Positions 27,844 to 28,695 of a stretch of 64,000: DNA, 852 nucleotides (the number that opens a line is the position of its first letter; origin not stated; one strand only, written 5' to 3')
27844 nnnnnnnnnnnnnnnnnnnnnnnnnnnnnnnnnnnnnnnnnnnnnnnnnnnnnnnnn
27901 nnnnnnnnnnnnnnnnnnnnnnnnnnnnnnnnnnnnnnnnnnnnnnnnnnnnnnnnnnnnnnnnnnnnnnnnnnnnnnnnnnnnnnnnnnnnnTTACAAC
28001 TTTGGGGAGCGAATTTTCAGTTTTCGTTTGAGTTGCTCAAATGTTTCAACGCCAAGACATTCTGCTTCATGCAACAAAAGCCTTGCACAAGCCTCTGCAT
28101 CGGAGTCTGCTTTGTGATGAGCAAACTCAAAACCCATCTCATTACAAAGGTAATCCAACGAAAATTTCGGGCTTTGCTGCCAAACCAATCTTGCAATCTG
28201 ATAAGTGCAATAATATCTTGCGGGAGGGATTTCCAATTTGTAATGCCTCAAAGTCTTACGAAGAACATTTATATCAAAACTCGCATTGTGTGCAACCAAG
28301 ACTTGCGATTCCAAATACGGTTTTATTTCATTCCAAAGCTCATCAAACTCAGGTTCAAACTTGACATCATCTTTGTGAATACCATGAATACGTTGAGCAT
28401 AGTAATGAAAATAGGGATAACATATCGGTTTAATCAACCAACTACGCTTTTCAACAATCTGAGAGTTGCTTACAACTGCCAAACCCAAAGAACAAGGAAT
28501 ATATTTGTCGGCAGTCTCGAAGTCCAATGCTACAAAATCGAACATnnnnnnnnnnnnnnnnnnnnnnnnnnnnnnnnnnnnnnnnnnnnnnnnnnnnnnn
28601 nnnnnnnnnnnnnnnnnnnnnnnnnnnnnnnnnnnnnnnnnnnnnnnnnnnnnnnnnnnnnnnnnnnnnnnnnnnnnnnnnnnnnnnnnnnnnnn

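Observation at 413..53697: Dispersed family of ~21-bp AT-rich tandem repeats (cores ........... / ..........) at 11 loci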

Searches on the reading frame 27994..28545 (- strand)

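Call 11: search_protein_families(library=pfam, proteins=[window:27994-28545:-])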
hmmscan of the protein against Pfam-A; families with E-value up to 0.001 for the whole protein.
window:27994-28545:- (183 aa): 3 families
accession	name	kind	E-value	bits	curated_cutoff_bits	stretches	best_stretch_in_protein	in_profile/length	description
PF00929.31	RNase_T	-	7.1e-22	79.1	24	1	6-157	2-164/164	Exonuclease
PF01612.26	DNA_pol_A_exo1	-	3e-07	30.8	23.6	1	66-159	63-148/173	3'-5' exonuclease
PF16473.11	Rv2179c-like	-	3.8e-05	23.9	27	1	64-157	77-173/177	3'-5' exoribonuclease Rv2179c-like domain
